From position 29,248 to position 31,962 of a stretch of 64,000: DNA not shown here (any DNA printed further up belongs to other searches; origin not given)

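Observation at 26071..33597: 2508-aa membrane-embedded GH94 phosphorylase-like protein with three CBM-like repeats and no GT84 domain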

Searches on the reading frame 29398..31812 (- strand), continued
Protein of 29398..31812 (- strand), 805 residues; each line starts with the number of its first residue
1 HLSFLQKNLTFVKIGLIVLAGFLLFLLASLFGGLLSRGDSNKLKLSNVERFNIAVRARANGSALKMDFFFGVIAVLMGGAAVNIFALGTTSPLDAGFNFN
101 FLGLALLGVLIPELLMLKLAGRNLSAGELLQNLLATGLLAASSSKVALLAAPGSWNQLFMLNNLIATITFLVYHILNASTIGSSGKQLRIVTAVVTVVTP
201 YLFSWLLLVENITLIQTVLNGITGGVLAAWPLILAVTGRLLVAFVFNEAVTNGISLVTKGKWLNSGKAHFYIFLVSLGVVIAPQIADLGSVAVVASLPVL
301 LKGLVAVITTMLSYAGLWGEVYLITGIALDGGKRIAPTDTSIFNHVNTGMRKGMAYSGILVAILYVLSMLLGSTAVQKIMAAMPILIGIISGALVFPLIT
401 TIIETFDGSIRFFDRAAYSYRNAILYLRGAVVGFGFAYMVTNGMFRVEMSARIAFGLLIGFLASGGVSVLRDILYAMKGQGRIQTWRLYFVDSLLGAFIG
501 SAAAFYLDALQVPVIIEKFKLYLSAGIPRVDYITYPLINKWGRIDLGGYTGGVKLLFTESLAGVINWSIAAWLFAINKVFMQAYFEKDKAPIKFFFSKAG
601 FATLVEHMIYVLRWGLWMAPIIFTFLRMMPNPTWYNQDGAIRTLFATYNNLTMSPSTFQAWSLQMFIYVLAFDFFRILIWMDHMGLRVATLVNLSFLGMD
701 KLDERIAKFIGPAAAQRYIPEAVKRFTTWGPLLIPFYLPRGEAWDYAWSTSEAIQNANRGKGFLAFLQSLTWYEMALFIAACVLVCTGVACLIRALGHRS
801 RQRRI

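Call 40: predict_structure(alignment_id=A1)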
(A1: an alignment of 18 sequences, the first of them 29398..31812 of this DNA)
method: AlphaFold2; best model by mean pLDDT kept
length: 805 residues; sequences in the alignment: 18
mean_pLDDT: 68.2   pTM: 0.66
mean pLDDT of the five models: 68.2, 67.8, 65.3, 59.1, 57.9
residues with pLDDT >= 90: 33; 70-90: 436; 50-70: 154; < 50: 182
segments of 3 or more residues with pLDDT < 50: 36-46, 48-61, 404-409, 536-542, 587-589, 625-653, 658-660, 662-762, 803-805
pLDDT, mean of each block of 10 residues (from residue 1): 67 83 80 51 43 45 73 86 81 61 85 84 83 90 75 77 87 88 82 85 80 81 80 84 90 82 85 90 89 87 91 89 85 81 88 81 84 81 85 74 50 67 80 83 72 72 79 77 69 59 56 69 85 53 67 85 62 53 51 60 69 61 45 30 37 47 40 29 29 35 43 38 35 34 36 38 60 78 80 65 47
secondary structure, 60 per line:
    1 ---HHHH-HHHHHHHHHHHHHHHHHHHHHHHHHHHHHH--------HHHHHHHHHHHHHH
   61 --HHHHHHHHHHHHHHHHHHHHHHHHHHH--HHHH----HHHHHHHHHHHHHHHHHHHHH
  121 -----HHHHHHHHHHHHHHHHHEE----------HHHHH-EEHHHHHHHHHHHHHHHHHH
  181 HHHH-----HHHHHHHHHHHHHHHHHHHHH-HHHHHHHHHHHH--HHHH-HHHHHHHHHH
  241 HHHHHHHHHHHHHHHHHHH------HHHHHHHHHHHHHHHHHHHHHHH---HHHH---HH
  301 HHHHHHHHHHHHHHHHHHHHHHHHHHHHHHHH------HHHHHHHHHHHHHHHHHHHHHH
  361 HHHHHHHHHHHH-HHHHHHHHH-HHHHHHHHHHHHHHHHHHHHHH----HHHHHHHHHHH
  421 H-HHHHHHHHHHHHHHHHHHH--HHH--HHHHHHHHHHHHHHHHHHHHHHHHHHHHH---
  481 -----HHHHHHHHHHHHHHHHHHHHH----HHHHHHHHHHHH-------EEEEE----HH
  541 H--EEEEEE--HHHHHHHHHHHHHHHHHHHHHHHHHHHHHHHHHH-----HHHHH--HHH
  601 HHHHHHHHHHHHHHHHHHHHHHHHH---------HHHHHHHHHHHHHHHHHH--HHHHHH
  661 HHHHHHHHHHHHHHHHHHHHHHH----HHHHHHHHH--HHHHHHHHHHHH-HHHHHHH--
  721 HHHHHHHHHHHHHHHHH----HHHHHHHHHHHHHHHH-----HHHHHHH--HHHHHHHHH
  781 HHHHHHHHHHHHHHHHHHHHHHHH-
elements in order (helices of 4 or more, strands of 3 or more residues): H4-7 H9-38 H47-60 H63-89 H92-95 H100-120 H126-142 H155-159 H163-184 H190-210 H212-223 H226-229 H231-259 H266-288 H292-295 H299-332 H339-372 H374-382 H384-405 H410-421 H423-441 H449-477 H486-506 H511-522 E530-534 E544-549 H552-585 H591-595 H598-625 H635-652 H655-683 H688-696 H699-710 H712-718 H721-737 H742-757 H763-769 H772-804
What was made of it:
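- The membrane model is only moderate (mean pLDDT 68), and its most conserved part (aa 1220-1357) is poorly predicted (call 40). No pore has been demonstrated (call 40).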

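Call 53: search_protein_families(library=pfam, proteins=[L062:13505-15526:+, L057:3315-5630:+, L057:2685-3299:+, L057:5637-7427:+, L017:16544-17428:+, L017:15656-16525:+, L066:6399-8870:+], max_evalue=0.01)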
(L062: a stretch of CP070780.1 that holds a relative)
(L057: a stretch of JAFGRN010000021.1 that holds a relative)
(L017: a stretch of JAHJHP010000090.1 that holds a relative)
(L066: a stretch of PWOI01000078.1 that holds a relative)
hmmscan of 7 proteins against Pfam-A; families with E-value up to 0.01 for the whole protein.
L062:13505-15526:+ (673 aa): 3 families
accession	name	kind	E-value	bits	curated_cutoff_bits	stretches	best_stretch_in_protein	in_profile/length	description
PF10091.15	Glycoamylase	-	4.5e-22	79.1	27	1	491-656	43-220/221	Putative glucoamylase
PF11329.14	DUF3131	-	0.0045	16.5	20.3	1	261-356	2-85/367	Protein of unknown function (DUF3131)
PF03425.19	CBM_11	-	0.0073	16.8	27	0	28-161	15-133/182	Carbohydrate binding domain (family 11)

L057:3315-5630:+ (771 aa): 2 families
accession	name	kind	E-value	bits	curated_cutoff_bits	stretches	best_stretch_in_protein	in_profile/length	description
PF10091.15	Glycoamylase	-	4.3e-62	209.9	27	1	540-754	3-220/221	Putative glucoamylase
PF21582.3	CBM30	-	8.2e-05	23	27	1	138-236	75-167/170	Carbohydrate binding domain 30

L057:2685-3299:+ (204 aa): 4 families
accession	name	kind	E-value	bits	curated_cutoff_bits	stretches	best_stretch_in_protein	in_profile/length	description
PF03425.19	CBM_11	-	3.5e-07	30.9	27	1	34-171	11-141/182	Carbohydrate binding domain (family 11)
PF08547.18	CIA30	-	7.4e-05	23.3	24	1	100-166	50-119/157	Complex I intermediate-associated protein 30 (CIA30)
PF21582.3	CBM30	-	0.0023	18.4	27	1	148-201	117-169/170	Carbohydrate binding domain 30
PF03424.20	CBM_17_28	-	0.0058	17.1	25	0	135-200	116-176/176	Carbohydrate binding domain (family 17/28)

L057:5637-7427:+ (596 aa): 5 families
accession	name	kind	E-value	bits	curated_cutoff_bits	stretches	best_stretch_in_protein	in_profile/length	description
PF13174.12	TPR_6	-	3.7e-08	33.9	26.3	0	317-346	4-33/33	Tetratricopeptide repeat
PF13428.12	TPR_14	-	3.8e-07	30.6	23.5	0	286-308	11-33/44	Tetratricopeptide repeat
PF13432.12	TPR_16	-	5.6e-06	27.1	32.7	0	283-333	4-51/65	Tetratricopeptide repeat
PF14559.12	TPR_19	-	0.0023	18.6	25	0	388-414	26-52/68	Tetratricopeptide repeat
PF07719.23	TPR_2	-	0.0079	16.7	27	0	282-305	7-30/34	Tetratricopeptide repeat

L017:16544-17428:+ (294 aa): 1 family
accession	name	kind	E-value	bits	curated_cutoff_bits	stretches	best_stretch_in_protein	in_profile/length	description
PF00528.27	BPD_transp_1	-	2e-16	60.7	26.4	1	111-280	9-176/184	Binding-protein-dependent transport system inner membrane component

L017:15656-16525:+ (289 aa): 1 family
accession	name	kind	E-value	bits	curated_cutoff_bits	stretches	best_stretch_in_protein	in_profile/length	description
PF00528.27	BPD_transp_1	-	6.3e-14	52.6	26.4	1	76-274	7-166/184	Binding-protein-dependent transport system inner membrane component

L066:6399-8870:+ (823 aa): 2 families
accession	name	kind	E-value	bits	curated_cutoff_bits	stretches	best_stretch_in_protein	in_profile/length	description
PF10091.15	Glycoamylase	-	3.2e-65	220.2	27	1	386-593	4-220/221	Putative glucoamylase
PF06452.16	CBM9_1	-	3.4e-12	47.1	23.4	1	656-796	23-158/185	Carbohydrate family 9 binding domain-like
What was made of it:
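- Closest known: CBM11 and related beta-sandwich CBMs. Same: Neighbouring secreted proteins in relatives score to Pfam CBM_11 (call 53).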

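Call 56: find_encoding_contigs(protein=P0172, flank=10000, max_places=2)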
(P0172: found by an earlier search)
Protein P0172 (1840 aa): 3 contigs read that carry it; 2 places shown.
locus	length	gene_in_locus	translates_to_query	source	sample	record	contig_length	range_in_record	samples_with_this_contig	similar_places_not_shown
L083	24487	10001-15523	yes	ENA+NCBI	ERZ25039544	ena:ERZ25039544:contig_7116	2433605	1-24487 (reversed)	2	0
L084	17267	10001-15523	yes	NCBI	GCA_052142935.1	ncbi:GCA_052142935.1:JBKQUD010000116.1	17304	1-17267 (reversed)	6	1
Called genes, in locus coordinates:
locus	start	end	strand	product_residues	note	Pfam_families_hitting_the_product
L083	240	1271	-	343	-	PF06144:DNA_pol3_delta (weak)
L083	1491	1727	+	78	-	PF01197:Ribosomal_L31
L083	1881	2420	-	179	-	PF07323:DUF1465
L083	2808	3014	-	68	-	PF06698:DUF1192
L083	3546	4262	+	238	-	PF06242:TrcR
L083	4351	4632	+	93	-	-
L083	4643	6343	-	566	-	PF13600:DUF4140, PF13598:DUF4139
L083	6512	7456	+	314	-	PF00892:EamA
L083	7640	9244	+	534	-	PF00999:Na_H_Exchanger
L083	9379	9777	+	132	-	PF03625:DUF302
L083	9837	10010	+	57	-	-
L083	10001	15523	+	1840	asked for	PF06165:GH94_b-supersand, PF17167:Glyco_hydro_94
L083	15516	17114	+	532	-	PF00890:FAD_binding_2 (faint), PF01266:DAO (weak), PF01593:Amino_oxidase, PF01946:Thi4 (weak), PF13450:NAD_binding_8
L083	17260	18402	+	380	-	PF14294:DUF4372, PF01609:DDE_Tnp_1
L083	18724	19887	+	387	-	PF14294:DUF4372, PF01609:DDE_Tnp_1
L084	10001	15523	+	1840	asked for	PF06165:GH94_b-supersand, PF17167:Glyco_hydro_94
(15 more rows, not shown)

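Call 63: search_solved_structures(query=A1, max_evalue=10)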
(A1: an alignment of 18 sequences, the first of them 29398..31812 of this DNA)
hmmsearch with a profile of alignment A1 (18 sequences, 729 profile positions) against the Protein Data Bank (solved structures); distinct sequences matched with E-value up to 10: 0.
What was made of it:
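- On Cyclic beta-1,2-glucan synthase (Cgs/NdvB/ChvB): The profile of the membrane domain finds nothing in the PDB (call 63).
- On Known membrane glycan synthases/translocases (GT2 BcsA type, GT-C, MOP flippases, Wzx/Wzy, ABC, RND): The profile search against PDB sequences returns nothing at E up to 10 (call 63).
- Tried and rejected: Nothing was found at E up to 10 (call 63).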

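Call 70: search_solved_structures(query=L057:3315-5630:+, max_evalue=0.01)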
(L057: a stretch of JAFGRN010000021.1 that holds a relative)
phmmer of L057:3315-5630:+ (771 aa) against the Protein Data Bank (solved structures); distinct sequences matched with E-value up to 0.01: 8.
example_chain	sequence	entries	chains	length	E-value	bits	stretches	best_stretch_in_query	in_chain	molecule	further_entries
8xul_A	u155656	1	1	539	5.9e-62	212.9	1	372-768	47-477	XCC2207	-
4gl3_A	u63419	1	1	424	1.2e-52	182.1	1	365-768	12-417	putative glucoamylase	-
3eu8_A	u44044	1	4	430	1.7e-47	165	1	365-770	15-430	putative glucoamylase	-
4qt9_A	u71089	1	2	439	7.1e-44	153.1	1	362-770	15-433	putative glucoamylase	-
5z06_A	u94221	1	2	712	1.4e-40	142.2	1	359-761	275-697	BDI_3064 protein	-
5gzh_A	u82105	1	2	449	3e-40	141.1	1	366-766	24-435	Endo-beta-1,2-glucanase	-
5gzk_A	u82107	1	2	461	3.2e-40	141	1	366-766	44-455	Uncharacterized protein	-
8xuk_A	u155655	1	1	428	3.8e-10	41.5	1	369-515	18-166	H744_1c0222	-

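Call 71: search_solved_structures(query=L062:13505-15526:+, max_evalue=0.01)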
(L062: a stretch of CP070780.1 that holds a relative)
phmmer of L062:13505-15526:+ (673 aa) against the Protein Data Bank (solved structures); distinct sequences matched with E-value up to 0.01: 10.
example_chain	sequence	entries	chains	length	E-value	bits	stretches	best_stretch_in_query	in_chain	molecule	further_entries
8rf9_A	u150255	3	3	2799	1.4e-41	145.8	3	498-667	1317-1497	Cyclic beta 1-2 glucan synthetase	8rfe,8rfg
8rf0_A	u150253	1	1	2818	1.5e-41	145.8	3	498-667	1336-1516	Cyclic beta-(1,2)-glucan synthase NdvB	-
8wy1_A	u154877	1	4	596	4.7e-41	144.2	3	247-380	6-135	Glycosyltransferase 36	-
8xuj_A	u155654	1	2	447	4.7e-17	64.8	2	497-637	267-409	Membrane protein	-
3eu8_A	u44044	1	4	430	1.7e-09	39.9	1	548-661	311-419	putative glucoamylase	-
5z06_A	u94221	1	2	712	2.1e-09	39.5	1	307-664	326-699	BDI_3064 protein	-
4qt9_A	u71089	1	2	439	1.6e-08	36.7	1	574-658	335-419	putative glucoamylase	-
4gl3_A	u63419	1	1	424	2.8e-07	32.5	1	559-659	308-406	putative glucoamylase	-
5gzh_A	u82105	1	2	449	4.9e-06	28.4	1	562-658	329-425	Endo-beta-1,2-glucanase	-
5gzk_A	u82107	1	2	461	5.7e-06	28.2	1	562-658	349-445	Uncharacterized protein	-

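Call 79: fold_search(model_id=the predicted structure, library=pdb)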
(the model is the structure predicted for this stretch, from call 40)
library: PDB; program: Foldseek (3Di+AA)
matches with E <= 10: 154; with E <= 0.001: 0
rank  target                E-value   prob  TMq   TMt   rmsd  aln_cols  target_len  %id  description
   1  5v54_B                9.4e-01  0.10  0.09  0.14  25.0       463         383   11  Crystal structure of 5-HT1B receptor in complex with methiothepin (released 2018-02-07)
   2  7k8a                  1.1e+00  0.14  0.12  0.13  24.1       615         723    8  CryoEM structure of a trehalose monomycolate transporter in lipid nanodiscs (released 2021-09-22)
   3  7uzq_K                1.2e+00  0.16  0.12  0.20  21.6       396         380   10  Local refinement of RhAG-RhCE-ANK1(AR1-5), from consensus refinement of all classes (released 2022-07-20)
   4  8jiq_R                1.5e+00  0.18  0.10  0.18  23.7       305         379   13  Cryo-EM structure of the GLP-1R/GCGR dual agonist Peptide 15-bound human GCGR-Gs complex (released 2023-09-13)
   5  6o72_A                1.5e+00  0.05  0.09  0.09  32.0       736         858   10  Structure of the TRPM8 cold receptor by single particle electron cryo-microscopy, TC-I 2014-bound state (released 2019-09-18)
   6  6m1h_A                1.6e+00  0.18  0.10  0.20  23.1       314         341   12  CryoEM structure of human PAC1 receptor in complex with maxadilan (released 2020-03-11)
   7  5v54_A                1.9e+00  0.06  0.07  0.12  25.3       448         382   13  Crystal structure of 5-HT1B receptor in complex with methiothepin (released 2018-02-07)
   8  6hfb_C                1.9e+00  0.06  0.08  0.12  27.9       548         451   14  Outward-facing conformation of a multidrug resistance MATE family transporter of the MOP superfamily. (released 2019-06-12)
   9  7lkp_A                2.1e+00  0.04  0.07  0.04  35.5       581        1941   11  Structure of ATP-free human ABCA4 (released 2021-03-03)
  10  6luq                  2.2e+00  0.04  0.08  0.11  27.1       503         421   12  Haloperidol bound D2 dopamine receptor structure inspired discovery of subtype selective ligands (released 2020-03-04)
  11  8f0q_A                2.2e+00  0.05  0.11  0.09  34.5       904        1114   13  Structure of VSD4-NaV1.7-NaVPas channel chimera bound to the acylsulfonamide inhibitor GDC-0310 (released 2023-04-12)
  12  7fiy_R                2.4e+00  0.20  0.10  0.20  19.5       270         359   14  Cryo-EM structure of the tirzepatide-bound human GIPR-Gs complex (released 2022-03-02)
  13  7vab_R                2.4e+00  0.13  0.10  0.23  23.7       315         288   11  Cryo-EM structure of the non-acylated tirzepatide (LY3298176)-bound human GIPR-Gs complex (released 2022-03-02)
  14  6cm4                  2.4e+00  0.07  0.10  0.15  24.1       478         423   12  Structure of the D2 Dopamine Receptor Bound to the Atypical Antipsychotic Drug Risperidone (released 2018-03-14)
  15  8rgh_A                2.5e+00  0.07  0.12  0.15  34.4       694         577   10  Structure of dynein-2 intermediate chain DYNC2I1 (WDR60) in complex with the dynein-2 heavy chain DYNC2H1. (released 2024-03-20)
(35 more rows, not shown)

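Call 82: search_protein_families(library=pfam, proteins=[L057:336-1007:+, L057:1134-2600:+, L062:4-948:+, L062:945-3317:+, L062:7273-8013:+, L062:17550-18232:+], max_evalue=0.001)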
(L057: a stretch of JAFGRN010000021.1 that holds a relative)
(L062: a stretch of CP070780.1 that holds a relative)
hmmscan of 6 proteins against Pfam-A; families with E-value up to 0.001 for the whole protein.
L057:336-1007:+ (223 aa): 2 families
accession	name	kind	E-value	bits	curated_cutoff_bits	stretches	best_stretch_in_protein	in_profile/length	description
PF00072.30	Response_reg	-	1.6e-32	112.4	30.2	1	3-113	1-111/111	Response regulator receiver domain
PF00486.34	Trans_reg_C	-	8.9e-27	93.4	26.2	1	145-220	1-77/77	Transcriptional regulatory protein, C terminal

L057:1134-2600:+ (488 aa): 4 families
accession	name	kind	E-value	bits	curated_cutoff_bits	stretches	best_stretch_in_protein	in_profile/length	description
PF02518.31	HATPase_c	-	6.1e-32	110.8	26.4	1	379-486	1-108/111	Histidine kinase-, DNA gyrase B-, and HSP90-like ATPase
PF00512.31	HisKA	-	4e-13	49.6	26.9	1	269-333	2-65/66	His Kinase A (phospho-acceptor) domain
PF00672.30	HAMP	-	4e-08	33.9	25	1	211-262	1-51/53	HAMP domain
PF14501.12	HATPase_c_5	-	0.00011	22.5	22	1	383-474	5-91/102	GHKL domain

L062:4-948:+ (314 aa): 2 families
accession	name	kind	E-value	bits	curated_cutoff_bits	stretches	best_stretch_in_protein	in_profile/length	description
PF01547.30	SBP_bac_1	-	3.8e-22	80.1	26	1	4-225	88-307/307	Bacterial extracellular solute-binding protein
PF13416.11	SBP_bac_8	-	9.4e-22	78.5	27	1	10-251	69-278/279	Bacterial extracellular solute-binding protein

L062:945-3317:+ (790 aa): 2 families
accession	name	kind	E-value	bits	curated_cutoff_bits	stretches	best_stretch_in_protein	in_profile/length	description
PF17167.11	Glyco_hydro_94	-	2.3e-112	376.2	27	1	310-713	1-420/420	Glycosyl hydrolase 94 superfamily, catalytic domain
PF06165.18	GH94_b-supersand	-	1e-79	268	23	1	26-279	1-251/251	Glycosyl hydrolase 94, supersandwich domain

L062:7273-8013:+ (246 aa): 0 families

L062:17550-18232:+ (227 aa): 1 family
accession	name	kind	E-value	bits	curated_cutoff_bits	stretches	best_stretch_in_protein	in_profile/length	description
PF03425.19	CBM_11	-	0.00012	22.6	27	1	95-227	6-131/182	Carbohydrate binding domain (family 11)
